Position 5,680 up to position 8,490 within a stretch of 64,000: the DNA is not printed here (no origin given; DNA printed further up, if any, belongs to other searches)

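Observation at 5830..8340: FAD/NAD(P) pyridine nucleotide-disulfide oxidoreductase fused to Cys-type selenophosphate synthetase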

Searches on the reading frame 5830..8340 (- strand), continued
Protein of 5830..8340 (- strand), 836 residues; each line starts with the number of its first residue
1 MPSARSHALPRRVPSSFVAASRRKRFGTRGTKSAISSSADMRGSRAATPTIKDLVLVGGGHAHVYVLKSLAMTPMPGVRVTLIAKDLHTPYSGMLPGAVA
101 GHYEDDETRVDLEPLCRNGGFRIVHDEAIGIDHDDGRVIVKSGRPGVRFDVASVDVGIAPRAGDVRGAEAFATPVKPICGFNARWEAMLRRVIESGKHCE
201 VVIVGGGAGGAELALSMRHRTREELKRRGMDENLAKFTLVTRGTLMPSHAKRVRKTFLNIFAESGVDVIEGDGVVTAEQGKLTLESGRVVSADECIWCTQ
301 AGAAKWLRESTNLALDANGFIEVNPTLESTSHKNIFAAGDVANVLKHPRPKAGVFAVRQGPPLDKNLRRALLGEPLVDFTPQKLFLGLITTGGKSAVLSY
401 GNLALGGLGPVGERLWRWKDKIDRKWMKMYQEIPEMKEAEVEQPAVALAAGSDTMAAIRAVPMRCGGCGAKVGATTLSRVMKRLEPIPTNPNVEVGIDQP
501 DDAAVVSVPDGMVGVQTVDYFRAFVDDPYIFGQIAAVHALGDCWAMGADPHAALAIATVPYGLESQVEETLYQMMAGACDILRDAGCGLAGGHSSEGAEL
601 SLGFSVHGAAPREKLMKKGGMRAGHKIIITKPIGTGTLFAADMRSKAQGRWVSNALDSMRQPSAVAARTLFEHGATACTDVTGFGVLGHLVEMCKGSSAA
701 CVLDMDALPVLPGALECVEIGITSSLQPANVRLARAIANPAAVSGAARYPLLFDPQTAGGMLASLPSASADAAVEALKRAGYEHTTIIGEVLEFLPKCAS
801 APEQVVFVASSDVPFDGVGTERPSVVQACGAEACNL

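Call 41: predict_structure(alignment_id=A2)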
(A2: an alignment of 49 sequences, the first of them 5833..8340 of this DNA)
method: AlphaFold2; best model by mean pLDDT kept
length: 836 residues; sequences in the alignment: 49
mean_pLDDT: 85.0   pTM: 0.83
mean pLDDT of the five models: 85.0, 85.0, 83.1, 82.9, 83.0
residues with pLDDT >= 90: 508; 70-90: 212; 50-70: 42; < 50: 74
segments of 3 or more residues with pLDDT < 50: 3-9, 11-46, 440-444, 446-448, 461-470, 827-836
pLDDT, mean of each block of 10 residues (from residue 1): 37 31 29 31 48 93 94 89 91 90 89 88 93 94 93 89 84 84 89 92 92 96 95 94 89 94 96 94 96 89 88 92 95 94 78 72 96 93 81 93 91 96 91 64 47 53 44 71 89 82 86 94 89 96 95 92 82 95 95 84 96 89 97 94 85 92 96 96 91 93 97 94 81 89 93 89 98 98 97 94 93 92 64 36
secondary structure, 60 per line:
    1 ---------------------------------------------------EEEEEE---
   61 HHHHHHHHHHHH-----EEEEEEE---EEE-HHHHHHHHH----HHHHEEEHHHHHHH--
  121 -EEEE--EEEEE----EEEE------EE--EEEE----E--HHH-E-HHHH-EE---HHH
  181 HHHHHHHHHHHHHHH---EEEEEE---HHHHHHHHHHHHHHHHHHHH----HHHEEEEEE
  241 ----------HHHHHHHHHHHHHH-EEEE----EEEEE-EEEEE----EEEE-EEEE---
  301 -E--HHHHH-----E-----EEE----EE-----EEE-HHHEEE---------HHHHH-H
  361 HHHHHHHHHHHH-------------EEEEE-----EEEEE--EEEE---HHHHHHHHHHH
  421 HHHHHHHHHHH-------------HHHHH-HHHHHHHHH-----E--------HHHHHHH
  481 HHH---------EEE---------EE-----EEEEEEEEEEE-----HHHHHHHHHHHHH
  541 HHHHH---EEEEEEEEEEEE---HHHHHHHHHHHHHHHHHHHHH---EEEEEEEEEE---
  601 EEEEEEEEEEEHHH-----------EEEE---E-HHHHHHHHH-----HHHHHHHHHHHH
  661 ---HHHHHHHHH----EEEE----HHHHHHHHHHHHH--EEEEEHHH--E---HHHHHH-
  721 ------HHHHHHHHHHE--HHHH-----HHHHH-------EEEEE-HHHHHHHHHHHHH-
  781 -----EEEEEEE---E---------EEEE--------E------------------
elements in order (helices of 4 or more, strands of 3 or more residues): E52-57 H61-72 E78-84 E88-90 H92-100 H105-108 E109-111 H112-118 E122-125 E128-132 E137-140 E151-154 H168-171 H178-195 E199-204 H208-227 E235-240 H251-264 E266-269 E274-278 E280-284 E289-292 E294-297 H305-309 E321-323 E335-337 E342-344 H354-358 H360-372 E386-390 E396-400 E403-406 H410-431 H445-449 H451-459 H474-483 E493-495 E512-522 H528-545 E549-560 H564-584 E588-597 E601-611 E626-629 H635-643 H649-660 H664-672 E677-680 H685-697 E700-704 H714-719 H727-736 H740-743 H749-753 E761-765 H767-779 E786-792 E806-809

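Call 51: search_protein_families(library=ncbifam, proteins=[L093:2160-3143:+, L048:9324-10682:+, L023:9382-10254:+, L061:3832-4488:+, L040:4506-5990:+, L073:3916-4926:+, L063:4576-6735:-, L023:5336-5980:+, L035:4875-5270:+, L057:3289-4806:+], max_evalue=0.00001)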
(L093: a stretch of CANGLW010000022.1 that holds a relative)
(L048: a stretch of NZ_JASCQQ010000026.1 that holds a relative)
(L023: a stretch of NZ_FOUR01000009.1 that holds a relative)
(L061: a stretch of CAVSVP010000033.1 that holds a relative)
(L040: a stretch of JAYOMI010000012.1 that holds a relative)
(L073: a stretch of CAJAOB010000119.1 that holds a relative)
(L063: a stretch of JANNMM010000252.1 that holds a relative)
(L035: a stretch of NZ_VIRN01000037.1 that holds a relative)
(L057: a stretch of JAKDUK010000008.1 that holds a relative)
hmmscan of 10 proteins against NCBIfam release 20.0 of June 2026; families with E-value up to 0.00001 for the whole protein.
L093:2160-3143:+ (328 aa): 11 families
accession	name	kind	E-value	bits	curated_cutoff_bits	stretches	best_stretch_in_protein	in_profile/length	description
TIGR04348.1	TIGR04348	equivalog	9.4e-131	435.4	300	1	5-321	1-309/310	selenoneine biosynthesis selenosugar synthase SenB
NF038229.1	Glyco4_Geo_Pelo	equivalog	2.7e-33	115.4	400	1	4-324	1-337/338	GPMC system family 4 glycosyltransferase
NF041876.1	EPS_EpsE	equivalog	8e-14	51.7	400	1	109-298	185-370/389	exopolysaccharide biosynthesis GT4 family glycosyltransferase EpsE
NF053787.1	GlcN_PG_synth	equivalog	3.1e-09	36.2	480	1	109-284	163-321/361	N-acetylglucosaminyl phosphatidylglycerol synthase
TIGR03088.1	stp2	hypoth_equivalog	5.9e-09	35.4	409.05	1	141-294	186-343/374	TIGR03088 family PEP-CTERM/XrtA system glycosyltransferase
TIGR04047.1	MSMEG_0565_glyc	hypoth_equivalog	1.6e-08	34.1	259.85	1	195-292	247-344/373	MSMEG_0565 family glycosyltransferase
NF046085.1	XrtY_assoc_Gly1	equivalog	3.5e-07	29.4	400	1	138-294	198-354/387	XrtY-associated glycosyltransferase XYAG1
NF047880.1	glyco_SdgA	exception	2.4e-06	26.4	800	1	219-301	384-468/488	serine-aspartate repeat adhesin O-glycosyltransferase SdgA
NF047684.1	TeichurnBiosyTuaC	equivalog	3.2e-06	26.3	550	1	114-296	189-361/391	teichuronic acid biosynthesis protein TuaC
NF007396.0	PRK09922.1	equivalog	8.8e-06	24.8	385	0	143-293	176-330/361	lipopolysaccharide 1,6-galactosyltransferase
TIGR03449.1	mycothiol_MshA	equivalog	9.6e-06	24.7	462.5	0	152-324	223-404/406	D-inositol-3-phosphate glycosyltransferase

L048:9324-10682:+ (453 aa): 6 families
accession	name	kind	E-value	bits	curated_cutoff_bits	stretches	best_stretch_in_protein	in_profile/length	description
NF041186.1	SenA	equivalog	3.7e-154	513.7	420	1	15-452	4-382/382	selenoneine synthase SenA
TIGR03440.2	egtB_TIGR03440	equivalog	1e-94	318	360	1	20-450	2-412/413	ergothioneine biosynthesis protein EgtB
TIGR04344.1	ovoA_Nterm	equivalog_domain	1e-41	143.3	400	1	191-450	193-443/444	5-histidylcysteine sulfoxide synthase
TIGR04373.1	egtB_X_signatur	signature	1.3e-22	79.6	71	1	402-452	1-50/50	EgtB-related enzyme signature domain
TIGR03525.2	GldK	equivalog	1.4e-12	47.7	350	1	290-451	219-404/408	T9SS ring complex lipoprotein PorK/GldK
NF051459.1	pyoverdine_PvdO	equivalog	2.5e-10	39.9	500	1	186-450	34-276/280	dihydropyoverdine dehydrogenase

L023:9382-10254:+ (291 aa): 4 families
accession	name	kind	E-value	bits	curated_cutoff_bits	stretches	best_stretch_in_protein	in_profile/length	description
TIGR04553.1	ABC_peri_selen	hypoth_equivalog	1.6e-128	427.6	250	1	26-291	1-266/266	putative selenate ABC transporter substrate-binding protein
TIGR01098.1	3A0109s03R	subfamily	5.7e-49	166.9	112.05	1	13-254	14-252/253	phosphate/phosphite/phosphonate ABC transporter substrate-binding protein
TIGR03431.1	PhnD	equivalog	6.9e-43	147.1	261.1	1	5-285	5-284/288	phosphonate ABC transporter substrate-binding protein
NF049985.1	SBP_like_Rv1680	exception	1.5e-12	47.7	400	1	40-256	14-226/268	Rv1680 family SBP-like protein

L061:3832-4488:+ (219 aa): 176 families (the best 25 are shown)
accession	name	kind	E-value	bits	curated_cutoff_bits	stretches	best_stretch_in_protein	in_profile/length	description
TIGR02315.1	ABC_phnC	equivalog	1.8e-48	165.1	266.1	2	52-218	76-243/243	phosphonate ABC transporter ATP-binding protein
NF007438.0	PRK09984.1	equivalog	9.2e-33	113.5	365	2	53-218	84-250/262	phosphonate ABC transporter ATP-binding protein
TIGR02673.1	FtsE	equivalog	1.5e-29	103.2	264.85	2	101-198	115-214/214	cell division ATP-binding protein FtsE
NF010068.0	PRK13548.1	equivalog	8.7e-29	100.4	261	2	57-218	81-241/261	heme ABC transporter ATP-binding protein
TIGR03608.1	L_ocin_972_ABC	subfamily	4.8e-27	94.8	254.85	2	97-192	108-204/206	putative bacteriocin export ABC transporter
NF040873.1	AztA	equivalog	1.1e-26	93.6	220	1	12-190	1-188/191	zinc ABC transporter ATP-binding protein AztA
NF007826.0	PRK10535.1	equivalog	1.1e-26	93.4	966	2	103-205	124-227/648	macrolide ABC transporter ATP-binding protein/permease MacB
NF000355.4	ribo_prot_ABC_F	equivalog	6.7e-26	91.2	380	1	4-199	3-192/499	ribosomal protection-like ABC-F family protein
TIGR03375.1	type_I_sec_LssB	subfamily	7.5e-26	90.6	693.1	2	102-205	580-685/696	type I secretion system permease/ATPase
TIGR02769.1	nickel_nikE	equivalog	2.7e-25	89.3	332.55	2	103-208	129-238/265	nickel import ATP-binding protein NikE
NF007027.0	PRK09493.1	equivalog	3.2e-24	85.6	379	2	53-205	75-220/240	glutamine ABC transporter ATP-binding protein GlnQ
TIGR02857.1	CydD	equivalog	4.3e-24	85.4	435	1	5-192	323-527/529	thiol reductant ABC exporter subunit CydD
TIGR00972.1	3a0107s01c2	equivalog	5.7e-24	84.8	343.2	2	53-206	80-228/248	phosphate ABC transporter ATP-binding protein PstB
NF007739.0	PRK10419.1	subfamily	6.1e-24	85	354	2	102-207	129-238/268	nickel ABC transporter ATP-binding protein NikE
TIGR03005.1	ectoine_ehuA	equivalog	7.9e-24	84.2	345.4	2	55-201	87-227/252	ectoine/hydroxyectoine ABC transporter ATP-binding protein EhuA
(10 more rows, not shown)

L040:4506-5990:+ (495 aa): 1 family
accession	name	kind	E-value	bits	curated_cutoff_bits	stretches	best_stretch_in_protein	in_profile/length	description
TIGR01097.1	PhnE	equivalog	8.2e-64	215.5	216.7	2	15-232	10-240/252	phosphonate ABC transporter, permease protein PhnE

L073:3916-4926:+ (337 aa): 2 families
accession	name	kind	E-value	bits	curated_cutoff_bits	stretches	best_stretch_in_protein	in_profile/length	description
TIGR03438.1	egtD_ergothio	equivalog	6.8e-112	373.5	290.9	1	38-334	2-300/301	L-histidine N(alpha)-methyltransferase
TIGR03439.1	methyl_EasF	subfamily_domain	2.9e-48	164.4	205.55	1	40-332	15-319/321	EasF family methyltransferase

L063:4576-6735:- (720 aa): 42 families (the best 25 are shown)
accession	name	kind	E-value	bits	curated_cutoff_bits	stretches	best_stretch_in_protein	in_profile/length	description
NF004991.0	PRK06370.1-3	subfamily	3.6e-142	474.5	620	1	228-717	25-506/509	FAD-containing oxidoreductase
TIGR01350.1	lipoamide_DH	equivalog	4.8e-116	388.2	408.8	1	241-698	3-454/461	dihydrolipoyl dehydrogenase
TIGR02053.1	MerA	equivalog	5.4e-106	355.4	454.45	1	241-699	2-454/465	mercury(II) reductase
NF004947.0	PRK06292.2-5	equivalog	3.7e-88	296.5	592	1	241-703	5-463/474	dihydrolipoyl dehydrogenase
NF004946.0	PRK06292.2-4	subfamily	1.1e-84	284.9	634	1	241-697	5-469/487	dihydrolipoyl dehydrogenase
NF004943.0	PRK06292.2-1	equivalog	1.2e-84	284.7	432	1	241-695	5-452/456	dihydrolipoyl dehydrogenase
NF004992.0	PRK06370.1-4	equivalog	3.5e-83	279.6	629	1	237-690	4-447/459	FAD-containing oxidoreductase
NF004776.0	PRK06116.1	equivalog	4.6e-78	263.2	480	1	239-689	4-444/450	glutathione-disulfide reductase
NF010311.1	PRK13748.1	subfamily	2.9e-76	257.5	600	1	229-698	87-548/560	mercury(II) reductase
NF004945.0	PRK06292.2-3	equivalog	2e-75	254.5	494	1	241-695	5-449/457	dihydrolipoyl dehydrogenase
NF003585.0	PRK05249.1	equivalog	1.8e-72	244.5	465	1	237-695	4-454/464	Si-specific NAD(P)(+) transhydrogenase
NF005883.0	PRK07845.1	equivalog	1.2e-70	238.8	479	1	241-697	4-458/466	NAD(P)H-quinone dehydrogenase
TIGR01424.1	gluta_reduc_2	equivalog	3.8e-70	236.7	606.05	1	238-689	1-440/446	glutathione-disulfide reductase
NF005884.0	PRK07846.1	equivalog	5.3e-70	236.3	501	1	241-677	5-429/454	mycothione reductase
NF005572.0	PRK07251.1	equivalog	2.8e-66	224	537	1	241-689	5-430/438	FAD-containing oxidoreductase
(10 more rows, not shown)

L023:5336-5980:+ (215 aa): 3 families
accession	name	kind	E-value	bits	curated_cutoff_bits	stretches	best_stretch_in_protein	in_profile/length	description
NF008916.0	PRK12278.1-4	equivalog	9.4e-11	42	193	1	109-197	113-200/223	50S ribosomal protein L21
NF008915.0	PRK12278.1-1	equivalog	7.3e-07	29.3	281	1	104-203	99-199/216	50S ribosomal protein L21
NF009040.0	PRK12373.1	equivalog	2.4e-06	27.5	514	1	90-197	256-363/400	NADH-quinone oxidoreductase subunit E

L035:4875-5270:+ (132 aa): 0 families

L057:3289-4806:+ (506 aa): 7 families
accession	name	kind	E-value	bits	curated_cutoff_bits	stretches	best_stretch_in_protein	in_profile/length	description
NF040852.1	nitrile_Arch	equivalog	3.4e-17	62.4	500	1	234-502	11-261/262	nitrilase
TIGR03381.1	agmatine_aguB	equivalog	3.1e-15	56.3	410.25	1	224-502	2-277/279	N-carbamoylputrescine amidase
NF043013.1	DeGluthAmidYersProt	equivalog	9.4e-14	51.2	500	1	293-431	65-215/278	deaminated glutathione amidase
NF033621.1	de_GSH_amidase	exception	9.7e-12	44.8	355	1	293-497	63-254/260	deaminated glutathione amidase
TIGR00546.1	lnt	equivalog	1.6e-10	40.7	132.9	1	222-424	164-378/395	apolipoprotein N-acyltransferase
NF007757.0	PRK10438.1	equivalog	3.5e-09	36.3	249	1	296-431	65-196/256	amidohydrolase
TIGR04048.1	nitrile_sll0784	equivalog_domain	5.7e-07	28.8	502.6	1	293-426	79-214/301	Nit6803 family nitrilase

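Call 52: fold_search(model_id=the predicted structure, library=pdb)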
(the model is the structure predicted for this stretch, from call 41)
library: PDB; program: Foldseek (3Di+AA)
matches with E <= 10: 1820; with E <= 0.001: 723
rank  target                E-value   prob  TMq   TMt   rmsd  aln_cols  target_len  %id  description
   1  5kmp_A                2.7e-27  1.00  0.42  0.86   2.8       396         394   19  The structure of G164E variant of type II NADH dehydrogenase from Caldalkalibacillus thermarum (released 2017-01-25)
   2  2yye_A                3.2e-27  1.00  0.32  0.76  10.4       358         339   31  Crystal structure of selenophosphate synthetase from Aquifex aeolicus complexed with AMPCPP (released 2008-04-29)
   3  2yye_B                4.0e-27  1.00  0.32  0.75  10.4       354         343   31  Crystal structure of selenophosphate synthetase from Aquifex aeolicus complexed with AMPCPP (released 2008-04-29)
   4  9a63_B                5.9e-27  1.00  0.42  0.87   2.4       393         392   23  Integrative model of YJLC-YJLD by crosslinking MS and deep learning (released 2024-09-18)
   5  5kmr_A                6.6e-27  1.00  0.41  0.85   2.7       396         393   19  The structure of type II NADH dehydrogenase from Caldalkalibacillus thermarum complexed with NAD+ at 3.0 angstrom reso (released 2017-01-25)
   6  9a5s_A                1.0e-26  1.00  0.40  0.90   2.5       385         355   23  Integrative model of YUTJ-FER by crosslinking MS and deep learning (released 2024-09-18)
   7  3u0o_A                1.6e-26  1.00  0.33  0.83   6.5       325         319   32  The crystal structure of selenophosphate synthetase from E. coli (released 2012-03-14)
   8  3u0o_B                1.7e-26  1.00  0.33  0.78   9.4       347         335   32  The crystal structure of selenophosphate synthetase from E. coli (released 2012-03-14)
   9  5kmp_B                3.7e-26  1.00  0.42  0.86   2.6       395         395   19  The structure of G164E variant of type II NADH dehydrogenase from Caldalkalibacillus thermarum (released 2017-01-25)
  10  5kmq_A                7.2e-26  1.00  0.42  0.86   2.7       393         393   19  The structure of I379E variant of type II NADH dehydrogenase from Caldalkalibacillus thermarum (released 2017-01-25)
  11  2zod_A                1.2e-25  1.00  0.32  0.82   2.9       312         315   30  Crystal structure of selenophosphate synthetase from Aquifex aeolicus (released 2008-05-27)
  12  4nwz_A                1.9e-25  1.00  0.42  0.85   2.7       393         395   20  Structure of bacterial type II NADH dehydrogenase from Caldalkalibacillus thermarum at 2.5A resolution (released 2014-02-19)
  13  2zod_B                2.1e-25  1.00  0.32  0.80   9.4       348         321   29  Crystal structure of selenophosphate synthetase from Aquifex aeolicus (released 2008-05-27)
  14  5kmq_D                4.3e-25  1.00  0.41  0.84   2.9       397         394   19  The structure of I379E variant of type II NADH dehydrogenase from Caldalkalibacillus thermarum (released 2017-01-25)
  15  5na1                  5.0e-25  1.00  0.42  0.85   2.8       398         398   20  NADH:quinone oxidoreductase (NDH-II) from Staphylococcus aureus - holoprotein structure - 2.32 A resolution (released 2018-01-10)
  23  3hyv_A                1.9e-23  1.00  0.39  0.73   3.6       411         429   17  3-D X-Ray structure of the sulfide:quinone oxidoreductase from the hyperthermophilic bacterium Aquifex aeolicus (released 2009-07-14)
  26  3sz0                  2.4e-22  1.00  0.40  0.75   4.1       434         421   16  Crystal structure of sulfide:quinone oxidoreductase from Acidithiobacillus ferrooxidans in complex with sodium selenide (released 2012-05-16)
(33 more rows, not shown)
